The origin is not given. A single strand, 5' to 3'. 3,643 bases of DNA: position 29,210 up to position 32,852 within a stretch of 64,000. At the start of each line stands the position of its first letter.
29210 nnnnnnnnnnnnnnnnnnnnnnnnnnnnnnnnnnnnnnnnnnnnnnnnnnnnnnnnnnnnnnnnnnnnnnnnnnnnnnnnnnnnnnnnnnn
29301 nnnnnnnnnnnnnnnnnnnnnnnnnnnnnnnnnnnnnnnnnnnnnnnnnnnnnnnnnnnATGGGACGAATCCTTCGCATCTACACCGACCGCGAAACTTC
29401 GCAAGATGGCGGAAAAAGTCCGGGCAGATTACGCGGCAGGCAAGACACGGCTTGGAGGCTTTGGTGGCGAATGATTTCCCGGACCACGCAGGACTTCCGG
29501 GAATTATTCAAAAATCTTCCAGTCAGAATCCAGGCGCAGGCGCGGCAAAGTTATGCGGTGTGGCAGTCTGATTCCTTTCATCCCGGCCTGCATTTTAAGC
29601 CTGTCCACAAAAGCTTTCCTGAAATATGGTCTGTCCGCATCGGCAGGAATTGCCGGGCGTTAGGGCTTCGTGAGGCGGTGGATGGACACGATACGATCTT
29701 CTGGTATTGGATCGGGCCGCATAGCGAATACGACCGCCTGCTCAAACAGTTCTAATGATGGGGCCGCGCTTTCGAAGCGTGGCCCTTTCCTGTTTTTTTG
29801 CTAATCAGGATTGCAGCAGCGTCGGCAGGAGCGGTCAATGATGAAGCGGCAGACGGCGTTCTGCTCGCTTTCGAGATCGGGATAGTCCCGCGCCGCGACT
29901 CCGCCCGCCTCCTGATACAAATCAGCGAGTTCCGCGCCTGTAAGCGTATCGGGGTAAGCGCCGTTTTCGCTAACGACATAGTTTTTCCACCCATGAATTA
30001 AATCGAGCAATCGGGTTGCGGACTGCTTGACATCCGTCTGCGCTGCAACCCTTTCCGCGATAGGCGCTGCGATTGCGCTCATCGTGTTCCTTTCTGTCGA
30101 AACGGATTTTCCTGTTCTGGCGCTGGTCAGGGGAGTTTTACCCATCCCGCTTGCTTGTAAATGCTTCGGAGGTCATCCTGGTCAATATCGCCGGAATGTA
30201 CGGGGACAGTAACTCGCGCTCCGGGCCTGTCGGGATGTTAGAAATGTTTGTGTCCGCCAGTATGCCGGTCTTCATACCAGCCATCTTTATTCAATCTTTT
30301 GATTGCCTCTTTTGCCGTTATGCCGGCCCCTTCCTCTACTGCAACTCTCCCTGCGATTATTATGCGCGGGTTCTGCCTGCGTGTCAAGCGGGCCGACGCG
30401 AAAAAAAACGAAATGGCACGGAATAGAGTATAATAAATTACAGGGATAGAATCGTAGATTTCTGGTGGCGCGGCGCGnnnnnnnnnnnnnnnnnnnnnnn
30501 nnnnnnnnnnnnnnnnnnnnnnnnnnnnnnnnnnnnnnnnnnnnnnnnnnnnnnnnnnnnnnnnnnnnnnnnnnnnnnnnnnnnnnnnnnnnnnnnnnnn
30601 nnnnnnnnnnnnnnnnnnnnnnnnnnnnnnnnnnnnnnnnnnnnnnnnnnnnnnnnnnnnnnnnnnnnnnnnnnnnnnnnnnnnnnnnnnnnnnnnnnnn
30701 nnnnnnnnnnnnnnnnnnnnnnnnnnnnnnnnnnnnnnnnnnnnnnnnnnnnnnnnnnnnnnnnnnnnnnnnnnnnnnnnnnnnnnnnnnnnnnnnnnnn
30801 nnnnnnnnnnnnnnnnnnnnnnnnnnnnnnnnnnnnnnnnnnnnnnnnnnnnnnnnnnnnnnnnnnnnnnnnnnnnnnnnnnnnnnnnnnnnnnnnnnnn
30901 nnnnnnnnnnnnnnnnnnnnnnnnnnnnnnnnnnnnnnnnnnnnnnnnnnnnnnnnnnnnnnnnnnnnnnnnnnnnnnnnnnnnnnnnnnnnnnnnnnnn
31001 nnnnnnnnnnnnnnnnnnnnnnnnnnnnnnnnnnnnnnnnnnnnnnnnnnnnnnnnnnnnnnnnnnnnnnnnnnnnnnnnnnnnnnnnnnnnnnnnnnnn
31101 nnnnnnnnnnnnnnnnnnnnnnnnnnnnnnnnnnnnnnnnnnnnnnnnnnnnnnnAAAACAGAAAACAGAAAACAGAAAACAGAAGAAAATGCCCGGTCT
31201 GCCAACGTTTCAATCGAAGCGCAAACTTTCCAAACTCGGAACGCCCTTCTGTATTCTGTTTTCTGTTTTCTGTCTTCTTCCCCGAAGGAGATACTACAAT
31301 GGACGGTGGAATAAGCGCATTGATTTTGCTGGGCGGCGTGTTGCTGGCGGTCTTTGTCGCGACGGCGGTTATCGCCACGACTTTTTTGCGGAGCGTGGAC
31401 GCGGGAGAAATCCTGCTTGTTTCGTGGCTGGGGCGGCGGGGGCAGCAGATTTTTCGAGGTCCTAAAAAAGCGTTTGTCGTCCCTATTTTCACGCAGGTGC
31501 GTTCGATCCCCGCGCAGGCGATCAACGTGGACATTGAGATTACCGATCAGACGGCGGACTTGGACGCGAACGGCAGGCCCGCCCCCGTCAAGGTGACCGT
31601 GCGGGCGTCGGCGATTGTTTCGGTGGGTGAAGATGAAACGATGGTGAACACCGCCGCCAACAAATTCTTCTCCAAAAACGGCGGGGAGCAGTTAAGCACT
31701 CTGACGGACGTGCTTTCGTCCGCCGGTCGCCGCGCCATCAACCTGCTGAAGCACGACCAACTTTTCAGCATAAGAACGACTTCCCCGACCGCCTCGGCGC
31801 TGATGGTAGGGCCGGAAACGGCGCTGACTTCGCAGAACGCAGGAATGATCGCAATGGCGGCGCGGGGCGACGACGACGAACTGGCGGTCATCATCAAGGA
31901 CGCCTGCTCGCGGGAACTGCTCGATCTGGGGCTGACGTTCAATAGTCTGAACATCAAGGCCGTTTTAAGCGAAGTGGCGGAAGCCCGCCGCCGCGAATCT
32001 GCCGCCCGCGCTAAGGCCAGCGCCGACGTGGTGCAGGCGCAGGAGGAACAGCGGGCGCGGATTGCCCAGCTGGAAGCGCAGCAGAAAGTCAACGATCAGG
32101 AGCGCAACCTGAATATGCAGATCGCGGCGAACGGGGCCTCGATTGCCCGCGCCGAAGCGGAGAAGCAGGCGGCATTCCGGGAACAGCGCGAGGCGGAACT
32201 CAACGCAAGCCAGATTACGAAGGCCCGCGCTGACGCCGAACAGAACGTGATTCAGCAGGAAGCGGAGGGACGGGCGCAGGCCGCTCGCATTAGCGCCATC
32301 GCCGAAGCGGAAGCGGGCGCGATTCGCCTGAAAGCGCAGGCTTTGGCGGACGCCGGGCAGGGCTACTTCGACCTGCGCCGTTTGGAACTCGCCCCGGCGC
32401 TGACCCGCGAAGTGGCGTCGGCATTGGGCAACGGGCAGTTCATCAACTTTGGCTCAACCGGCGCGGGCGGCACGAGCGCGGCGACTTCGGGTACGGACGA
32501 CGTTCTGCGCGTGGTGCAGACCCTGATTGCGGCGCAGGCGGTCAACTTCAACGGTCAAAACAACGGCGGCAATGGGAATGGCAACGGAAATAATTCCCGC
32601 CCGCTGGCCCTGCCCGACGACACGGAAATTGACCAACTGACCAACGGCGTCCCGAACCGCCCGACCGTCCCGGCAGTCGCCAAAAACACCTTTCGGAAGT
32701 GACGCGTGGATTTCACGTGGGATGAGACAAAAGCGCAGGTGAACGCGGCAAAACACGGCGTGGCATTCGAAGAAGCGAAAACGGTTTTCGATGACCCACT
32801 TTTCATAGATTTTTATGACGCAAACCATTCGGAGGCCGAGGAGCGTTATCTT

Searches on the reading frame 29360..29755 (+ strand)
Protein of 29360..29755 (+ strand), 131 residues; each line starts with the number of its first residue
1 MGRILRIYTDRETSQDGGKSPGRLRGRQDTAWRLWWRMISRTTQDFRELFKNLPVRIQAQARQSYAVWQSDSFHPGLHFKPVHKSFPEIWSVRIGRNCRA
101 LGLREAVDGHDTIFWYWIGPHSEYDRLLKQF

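Call 77: search_protein_families(library=pfam, proteins=[window:29360-29755:+], max_evalue=0.0001)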
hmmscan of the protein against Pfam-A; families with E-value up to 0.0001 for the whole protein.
window:29360-29755:+ (131 aa): 1 family
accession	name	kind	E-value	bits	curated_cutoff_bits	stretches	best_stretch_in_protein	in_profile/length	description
PF24732.2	ParE_like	-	1.1e-05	25.7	24.4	0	56-125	2-66/67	ParE-like toxin domain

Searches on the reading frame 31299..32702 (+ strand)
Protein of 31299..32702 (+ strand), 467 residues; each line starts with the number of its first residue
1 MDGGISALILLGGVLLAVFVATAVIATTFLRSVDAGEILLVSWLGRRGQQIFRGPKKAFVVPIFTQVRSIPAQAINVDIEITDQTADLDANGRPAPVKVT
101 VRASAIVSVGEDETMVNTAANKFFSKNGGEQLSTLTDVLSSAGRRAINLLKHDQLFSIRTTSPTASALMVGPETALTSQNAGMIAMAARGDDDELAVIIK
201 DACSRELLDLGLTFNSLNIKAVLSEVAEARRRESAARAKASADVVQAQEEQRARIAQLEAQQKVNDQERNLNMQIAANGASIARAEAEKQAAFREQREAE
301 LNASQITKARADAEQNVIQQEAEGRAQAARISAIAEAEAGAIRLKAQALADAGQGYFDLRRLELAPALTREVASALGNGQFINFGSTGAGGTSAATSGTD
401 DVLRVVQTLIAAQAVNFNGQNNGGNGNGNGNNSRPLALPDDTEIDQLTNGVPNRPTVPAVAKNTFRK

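Call 50: search_protein_families(library=pfam, proteins=[window:31299-32702:+], max_evalue=0.00001)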
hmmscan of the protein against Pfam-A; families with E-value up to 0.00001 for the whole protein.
window:31299-32702:+ (467 aa): 1 family
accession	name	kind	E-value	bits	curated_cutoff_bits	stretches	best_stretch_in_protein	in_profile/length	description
PF01145.31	Band_7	-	9e-07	29.5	23.6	1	32-250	2-175/176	SPFH domain / Band 7 family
